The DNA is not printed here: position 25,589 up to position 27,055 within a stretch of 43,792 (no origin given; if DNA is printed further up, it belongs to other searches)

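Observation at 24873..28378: BoxB/PaaA-like diiron CoA-ester oxygenase embedded in a beta-oxidation-like cluster in an archaeal context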

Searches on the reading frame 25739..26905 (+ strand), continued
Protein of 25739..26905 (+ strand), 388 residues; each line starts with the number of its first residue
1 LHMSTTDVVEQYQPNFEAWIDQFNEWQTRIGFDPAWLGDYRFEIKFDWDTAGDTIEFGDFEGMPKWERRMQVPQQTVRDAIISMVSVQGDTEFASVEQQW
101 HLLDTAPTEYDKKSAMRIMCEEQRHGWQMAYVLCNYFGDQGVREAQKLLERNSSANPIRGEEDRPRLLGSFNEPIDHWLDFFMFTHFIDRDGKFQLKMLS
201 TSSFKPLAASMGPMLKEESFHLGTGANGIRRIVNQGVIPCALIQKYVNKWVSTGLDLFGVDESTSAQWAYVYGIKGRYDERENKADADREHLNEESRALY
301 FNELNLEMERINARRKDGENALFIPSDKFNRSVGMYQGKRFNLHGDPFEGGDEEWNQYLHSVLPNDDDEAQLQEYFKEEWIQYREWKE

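Call 21: find_encoding_contigs(protein=P0083, flank=10000, max_places=2)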
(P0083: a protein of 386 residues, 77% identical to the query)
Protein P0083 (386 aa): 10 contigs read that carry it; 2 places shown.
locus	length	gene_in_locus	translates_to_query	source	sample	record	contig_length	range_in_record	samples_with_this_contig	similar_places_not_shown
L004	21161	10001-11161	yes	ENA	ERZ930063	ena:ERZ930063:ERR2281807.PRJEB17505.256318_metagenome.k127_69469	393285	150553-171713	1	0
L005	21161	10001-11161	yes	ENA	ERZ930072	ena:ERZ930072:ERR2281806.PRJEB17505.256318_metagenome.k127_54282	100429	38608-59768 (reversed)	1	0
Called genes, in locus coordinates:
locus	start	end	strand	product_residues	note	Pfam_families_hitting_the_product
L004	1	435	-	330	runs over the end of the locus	-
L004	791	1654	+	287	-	PF00510:COX3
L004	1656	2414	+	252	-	PF00116:COX2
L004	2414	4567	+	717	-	PF00115:COX1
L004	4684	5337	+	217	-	PF27324:MjaV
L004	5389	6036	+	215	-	-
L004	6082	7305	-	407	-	PF01555:N6_N4_Mtase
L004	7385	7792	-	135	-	-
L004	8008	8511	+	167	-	PF13380:CoA_binding_2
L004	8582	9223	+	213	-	-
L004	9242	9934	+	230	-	PF04967:HTH_10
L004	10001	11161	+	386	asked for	PF05138:PaaA_PaaC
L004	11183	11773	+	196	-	-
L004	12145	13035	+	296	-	PF01210:NAD_Gly3P_dh_N (weak), PF02737:3HCDH_N, PF03446:NAD_binding_2 (faint), PF00725:3HCDH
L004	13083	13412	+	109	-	-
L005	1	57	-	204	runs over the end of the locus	-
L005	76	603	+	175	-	PF01475:FUR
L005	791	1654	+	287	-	PF00510:COX3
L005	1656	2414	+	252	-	PF00116:COX2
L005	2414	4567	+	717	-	PF00115:COX1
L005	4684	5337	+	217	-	PF27324:MjaV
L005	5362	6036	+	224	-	-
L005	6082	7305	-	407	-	PF01555:N6_N4_Mtase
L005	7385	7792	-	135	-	-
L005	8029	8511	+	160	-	PF13380:CoA_binding_2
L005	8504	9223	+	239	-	-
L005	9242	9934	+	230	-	PF04967:HTH_10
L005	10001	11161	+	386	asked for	PF05138:PaaA_PaaC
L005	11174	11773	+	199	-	-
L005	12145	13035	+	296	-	PF01210:NAD_Gly3P_dh_N (weak), PF02737:3HCDH_N, PF03446:NAD_binding_2 (faint), PF00725:3HCDH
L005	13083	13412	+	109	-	-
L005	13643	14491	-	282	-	PF00378:ECH_1, PF16113:ECH_2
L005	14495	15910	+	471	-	PF00171:Aldedh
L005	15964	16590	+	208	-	PF13238:AAA_18 (weak), PF13671:AAA_33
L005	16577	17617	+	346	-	PF00487:FA_desaturase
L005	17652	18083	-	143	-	-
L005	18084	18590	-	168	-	-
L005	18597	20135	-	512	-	PF00482:T2SSF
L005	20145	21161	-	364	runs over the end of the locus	PF00482:T2SSF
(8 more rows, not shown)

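Call 27: search_protein_representatives(protein=window:25745-26905:+)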
Query: 386 residues. Proteins with E-value up to 0.001 (for the whole library): 844; up to 1e-10: 472; up to 1e-30: 121. The best 150 are listed.
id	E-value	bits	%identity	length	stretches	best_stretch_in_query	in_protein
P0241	9.4e-108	377.4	50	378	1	12-385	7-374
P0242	3.6e-107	375.4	72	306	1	48-284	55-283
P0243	9.1e-101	354.4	57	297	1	14-310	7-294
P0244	8.4e-99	347.9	48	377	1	16-386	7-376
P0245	6.0e-81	289.1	61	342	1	61-280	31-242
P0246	4.4e-79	283.0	69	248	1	51-253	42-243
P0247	1.7e-78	281.0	45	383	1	52-380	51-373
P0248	4.5e-75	269.8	59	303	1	13-234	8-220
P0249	7.7e-75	269.0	53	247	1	132-379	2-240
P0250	7.1e-74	265.8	57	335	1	114-344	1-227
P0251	5.2e-73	263.0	92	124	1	1-124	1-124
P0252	3.5e-71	256.9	44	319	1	13-332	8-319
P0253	6.6e-71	256.0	50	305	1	13-255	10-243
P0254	1.1e-68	248.8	55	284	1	117-344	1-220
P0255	1.5e-66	241.7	47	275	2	236-379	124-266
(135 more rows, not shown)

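Call 30: find_related_loci(query=A3, collection=genome_contigs, flank=10000)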
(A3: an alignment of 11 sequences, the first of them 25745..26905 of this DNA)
Query A3 (386 aa) in genome_contigs; peptide patterns used: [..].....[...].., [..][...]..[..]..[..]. (x = any residue, [..] = any of these).
600 stretches matched a pattern (row limit reached: there are more); 589 encode a relative of the query (tblastn E <= 1e-3); the best 80 are kept; 80 distinct loci.
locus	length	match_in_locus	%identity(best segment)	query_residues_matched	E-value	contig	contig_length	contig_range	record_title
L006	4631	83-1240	93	1-386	0e+0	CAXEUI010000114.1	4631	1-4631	MAG TPA_asm: uncultured Candidatus Poseidoniales archaeon isolate ERR599072_binner12_Refined_11 genome assembly, contig:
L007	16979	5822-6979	84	1-386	0e+0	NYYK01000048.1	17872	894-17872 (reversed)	MAG: Methanobacteriota archaeon isolate ARS80 38908, whole genome shotgun sequence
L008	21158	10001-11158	79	1-386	0e+0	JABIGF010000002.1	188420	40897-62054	MAG: Methanobacteriota archaeon isolate SI053_bin38 k141_1350185, whole genome shotgun sequence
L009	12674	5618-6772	78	2-385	0e+0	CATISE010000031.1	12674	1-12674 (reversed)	MAG: Marine Group II euryarchaeote MED-G33 isolate bin.838 MAG genome assembly, contig: k119_2378559, whole genome shotg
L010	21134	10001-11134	77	1-385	0e+0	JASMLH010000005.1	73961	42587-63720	MAG: Candidatus Thalassarchaeaceae archaeon isolate Arabian9_MAG_35 NODE_5_length_73961_cov_5.016580, whole genome shotg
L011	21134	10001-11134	78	1-385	0e+0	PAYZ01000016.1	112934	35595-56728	MAG: Methanobacteriota archaeon isolate SP88 85865, whole genome shotgun sequence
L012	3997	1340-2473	78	1-385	0e+0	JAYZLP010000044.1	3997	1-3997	MAG: Thermoplasmatota archaeon isolate XB_MAG309 DB_MAG309_0044, whole genome shotgun sequence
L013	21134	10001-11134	77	1-385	0e+0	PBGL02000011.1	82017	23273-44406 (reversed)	MAG: Methanobacteriota archaeon isolate SP3063 MHASMcontig_259460, whole genome shotgun sequence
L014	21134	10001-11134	77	1-385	0e+0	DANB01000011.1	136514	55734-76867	MAG TPA_asm: Euryarchaeota archaeon UBA439 UBA439_contig_452, whole genome shotgun sequence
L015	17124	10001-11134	78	1-385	0e+0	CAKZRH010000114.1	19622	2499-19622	MAG TPA_asm: uncultured euryarchaeote isolate SRR2103016_bin.36_CONCOCT_v1.1_MAG genome assembly, contig: ERZ1742204.356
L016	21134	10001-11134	77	1-385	0e+0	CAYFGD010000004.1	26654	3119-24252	MAG TPA_asm: uncultured Candidatus Poseidoniales archaeon isolate ERP001736_co1_127 genome assembly, contig: NODE_703_le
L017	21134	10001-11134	76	1-385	0e+0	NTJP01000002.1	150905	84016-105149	MAG: Marine Group II euryarchaeote MED-G38 EUII-MED-G38-C2, whole genome shotgun sequence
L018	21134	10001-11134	77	1-385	0e+0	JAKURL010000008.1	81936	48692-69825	MAG: Candidatus Thalassarchaeum sp. isolate ALOHA_A2.5_54 A2.5-MGIIb-O1-3_8, whole genome shotgun sequence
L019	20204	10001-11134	77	1-385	0e+0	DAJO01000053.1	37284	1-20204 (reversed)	MAG TPA_asm: Euryarchaeota archaeon UBA257 UBA257_contig_13806, whole genome shotgun sequence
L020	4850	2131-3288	74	1-386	0e+0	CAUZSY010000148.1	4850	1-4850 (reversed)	MAG: Candidatus Thalassarchaeaceae archaeon isolate CB6_Bottom.19 genome assembly, contig: Ga0310122_10013786, whole gen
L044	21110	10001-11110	60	6-380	4e-154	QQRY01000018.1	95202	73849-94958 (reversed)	MAG: Candidatus Poseidoniales archaeon isolate bin_137 U_43176-18, whole genome shotgun sequence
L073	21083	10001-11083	55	13-382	5e-142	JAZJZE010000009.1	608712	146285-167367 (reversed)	MAG: bacterium isolate ADI_H2L1_1_122_18_3-bin012 ADIH2L11_B012_0_000000000009, whole genome shotgun sequence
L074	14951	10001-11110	56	2-379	4e-141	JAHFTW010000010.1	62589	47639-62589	MAG: Thermoplasmata archaeon isolate nzgw65 NODE_144_length_62590_cov_5.017417, whole genome shotgun sequence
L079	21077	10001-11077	55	13-379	2e-131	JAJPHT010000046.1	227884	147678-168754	MAG: Proteobacteria bacterium isolate Centralia_MAG_189 k107_34263139, whole genome shotgun sequence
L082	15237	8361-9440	54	13-382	2e-125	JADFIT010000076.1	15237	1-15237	MAG: Gemmatimonadetes bacterium isolate B3T1B10 B3T1B10_NODE2129, whole genome shotgun sequence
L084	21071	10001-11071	52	13-379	7e-124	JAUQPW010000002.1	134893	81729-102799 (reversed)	MAG: bacterium isolate JZ-2.bins.100.201901 NODE_215_length_134893_cov_1.515078, whole genome shotgun sequence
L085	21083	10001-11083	52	13-383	1e-123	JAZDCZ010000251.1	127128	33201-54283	MAG: Gemmatimonadota bacterium isolate LQ108M_Bin_24 LQ108M_Bin_24_scaffold_251, whole genome shotgun sequence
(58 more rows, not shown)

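Call 33: search_protein_families(library=pfam, proteins=[L082:6213-7535:+, L082:9463-10131:+, L082:11760-12689:+, L082:12724-14160:+, L082:14276-14845:+, L082:3354-3962:+, L082:2688-3320:+, L082:2110-2658:+, L082:1715-2113:+, L082:1003-1479:+], max_evalue=0.001)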
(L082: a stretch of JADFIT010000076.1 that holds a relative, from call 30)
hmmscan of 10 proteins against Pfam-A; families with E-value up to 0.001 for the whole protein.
L082:6213-7535:+ (440 aa): 2 families
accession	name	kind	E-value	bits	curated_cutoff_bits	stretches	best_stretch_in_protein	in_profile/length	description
PF00108.29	Thiolase_N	-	5.6e-77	259.1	26.4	1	48-307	3-257/260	Thiolase, N-terminal domain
PF02803.24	Thiolase_C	-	9.5e-51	171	27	1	318-439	2-123/123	Thiolase, C-terminal domain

L082:9463-10131:+ (222 aa): 2 families
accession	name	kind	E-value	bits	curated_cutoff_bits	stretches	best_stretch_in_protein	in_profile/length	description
PF03009.23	GDPD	-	7.5e-35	121.6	23.6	1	6-215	1-243/244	Glycerophosphoryl diester phosphodiesterase family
PF13653.12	GDPD_2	-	7.4e-10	39.4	27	1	190-215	5-30/30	Glycerophosphoryl diester phosphodiesterase family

L082:11760-12689:+ (309 aa): 1 family
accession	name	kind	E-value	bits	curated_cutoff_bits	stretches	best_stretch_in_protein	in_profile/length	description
PF04909.20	Amidohydro_2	-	2.4e-36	126.4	26.4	1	94-305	59-286/289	Amidohydrolase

L082:12724-14160:+ (478 aa): 2 families
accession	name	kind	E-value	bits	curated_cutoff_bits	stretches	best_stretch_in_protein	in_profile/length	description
PF00939.25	Na_sulph_symp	-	5.2e-62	210.8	27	1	11-476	12-465/472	Sodium:sulfate symporter transmembrane region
PF03600.22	CitMHS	-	5e-52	177.5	31.9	1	41-419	2-331/336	Citrate transporter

L082:14276-14845:+ (189 aa): 1 family
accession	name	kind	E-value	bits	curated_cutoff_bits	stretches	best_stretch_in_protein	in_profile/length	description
PF04241.20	DUF423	-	5.7e-30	103.8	25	1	70-155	2-86/86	Protein of unknown function (DUF423)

L082:3354-3962:+ (202 aa): 3 families
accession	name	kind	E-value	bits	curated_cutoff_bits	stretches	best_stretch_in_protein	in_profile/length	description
PF17932.6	TetR_C_24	-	8.1e-33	113.5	26.4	1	80-190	3-114/114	Tetracyclin repressor-like, C-terminal domain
PF00440.29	TetR_N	-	9.6e-14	51.3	24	1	13-56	1-44/47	Bacterial regulatory proteins, tetR family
PF08359.16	TetR_C_4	-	0.00014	22.4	21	1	68-188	9-132/133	YsiA-like protein, C-terminal region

L082:2688-3320:+ (210 aa): 0 families

L082:2110-2658:+ (182 aa): 0 families

L082:1715-2113:+ (132 aa): 0 families

L082:1003-1479:+ (158 aa): 1 family
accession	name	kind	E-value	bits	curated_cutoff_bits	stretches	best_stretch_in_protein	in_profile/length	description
PF00589.27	Phage_integrase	-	1e-05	25.8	27.1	1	3-70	108-169/172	Phage integrase family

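Call 35: search_protein_families(library=pfam, proteins=[L044:9336-9953:+, L044:11721-12644:+, L044:4284-5207:-, L044:3189-4250:-, L084:11128-11538:+, L084:11588-12796:+, L084:13144-14274:+, L084:14759-15727:+, L084:6062-6955:+, L084:6955-7509:+], max_evalue=0.001)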
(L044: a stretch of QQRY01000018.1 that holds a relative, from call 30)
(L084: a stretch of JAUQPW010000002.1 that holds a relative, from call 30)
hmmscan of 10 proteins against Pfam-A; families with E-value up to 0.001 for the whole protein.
L044:9336-9953:+ (205 aa): 1 family
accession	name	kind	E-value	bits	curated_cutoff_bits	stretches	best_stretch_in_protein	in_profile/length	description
PF04967.18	HTH_10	-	3.7e-14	52.7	23.1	1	144-196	1-53/53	HTH DNA binding domain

L044:11721-12644:+ (307 aa): 3 families
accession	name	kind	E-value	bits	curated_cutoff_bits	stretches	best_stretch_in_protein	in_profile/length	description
PF00892.27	EamA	-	3.5e-43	147.6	28.2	2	8-138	5-134/135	EamA-like transporter family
PF03151.22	TPT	-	8.2e-08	32.4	30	1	32-213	30-201/291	Triose-phosphate Transporter family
PF05653.20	Mg_trans_NIPA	-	0.00025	20.8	26.2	1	106-181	88-163/295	Magnesium transporter NIPA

L044:4284-5207:- (307 aa): 1 family
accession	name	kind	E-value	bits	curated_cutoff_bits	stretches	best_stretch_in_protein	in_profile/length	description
PF01791.15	DeoC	-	2.7e-37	129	23.8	1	34-276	3-229/229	DeoC/LacD family aldolase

L044:3189-4250:- (353 aa): 2 families
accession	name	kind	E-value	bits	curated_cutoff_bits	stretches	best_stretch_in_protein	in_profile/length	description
PF00848.25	Ring_hydroxyl_A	-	8e-23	81.9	24.9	1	172-350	4-204/208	Ring hydroxylating alpha subunit (catalytic domain)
PF00355.32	Rieske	-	1.3e-19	70.4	20.3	1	37-118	1-83/88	Rieske [2Fe-2S] domain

L084:11128-11538:+ (136 aa): 1 family
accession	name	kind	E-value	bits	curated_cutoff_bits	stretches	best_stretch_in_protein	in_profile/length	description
PF00293.34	NUDIX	-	1.6e-21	77.2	21.1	1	4-129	3-131/134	NUDIX domain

L084:11588-12796:+ (402 aa): 1 family
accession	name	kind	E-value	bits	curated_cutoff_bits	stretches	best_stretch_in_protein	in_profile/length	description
PF01969.22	Ni_insertion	-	1.4e-148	495.4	22.1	1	4-386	1-375/375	Nickel insertion protein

L084:13144-14274:+ (376 aa): 2 families
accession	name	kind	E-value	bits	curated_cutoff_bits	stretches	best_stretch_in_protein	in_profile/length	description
PF13478.12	XdhC_C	-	1.3e-41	142.5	29.7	1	214-358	1-125/125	XdhC Rossmann domain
PF02625.21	XdhC_CoxI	-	7.9e-32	109.5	24.3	2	13-74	3-64/68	XdhC and CoxI family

L084:14759-15727:+ (322 aa): 1 family
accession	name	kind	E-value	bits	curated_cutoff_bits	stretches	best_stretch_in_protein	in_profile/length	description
PF03928.20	HbpS-like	-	1.7e-11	44.7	25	1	117-255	22-124/128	Haem degrading protein HbpS-like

L084:6062-6955:+ (297 aa): 2 families
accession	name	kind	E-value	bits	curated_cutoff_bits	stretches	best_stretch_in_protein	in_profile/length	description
PF04055.27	Radical_SAM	-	2e-23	83.8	29.5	1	63-221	3-165/166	Radical SAM superfamily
PF16881.10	LIAS_N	-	6.4e-10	39.8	27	1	9-46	59-96/96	N-terminal domain of lipoyl synthase of Radical_SAM family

L084:6955-7509:+ (184 aa): 1 family
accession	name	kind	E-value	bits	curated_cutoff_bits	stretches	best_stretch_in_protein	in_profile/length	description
PF01923.23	Cob_adeno_trans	-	1.4e-65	221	24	1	3-170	1-170/171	Cobalamin adenosyltransferase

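Call 37: search_protein_families(library=pfam, proteins=[L044:11161-11724:+, L074:11149-11676:+, L073:11113-11643:+], max_evalue=10)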
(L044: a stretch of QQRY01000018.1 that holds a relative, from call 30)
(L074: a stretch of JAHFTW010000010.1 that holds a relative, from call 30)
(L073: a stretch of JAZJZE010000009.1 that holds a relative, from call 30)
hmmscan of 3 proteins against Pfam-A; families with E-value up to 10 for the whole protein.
L044:11161-11724:+ (187 aa): 1 family
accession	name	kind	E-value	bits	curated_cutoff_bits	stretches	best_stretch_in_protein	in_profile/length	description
PF15594.11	Imm50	-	0.05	14.1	27.1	1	22-112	4-89/118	Immunity protein 50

L074:11149-11676:+ (176 aa): 0 families

L073:11113-11643:+ (177 aa): 0 families

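Call 42: search_protein_families(library=ncbifam, proteins=[L044:11185-11724:+, L074:11149-11676:+], max_evalue=1)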
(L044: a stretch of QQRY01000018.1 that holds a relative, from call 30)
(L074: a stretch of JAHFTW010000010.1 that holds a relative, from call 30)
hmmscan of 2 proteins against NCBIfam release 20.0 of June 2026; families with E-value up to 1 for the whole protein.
L044:11185-11724:+ (179 aa): 0 families

L074:11149-11676:+ (176 aa): 0 families
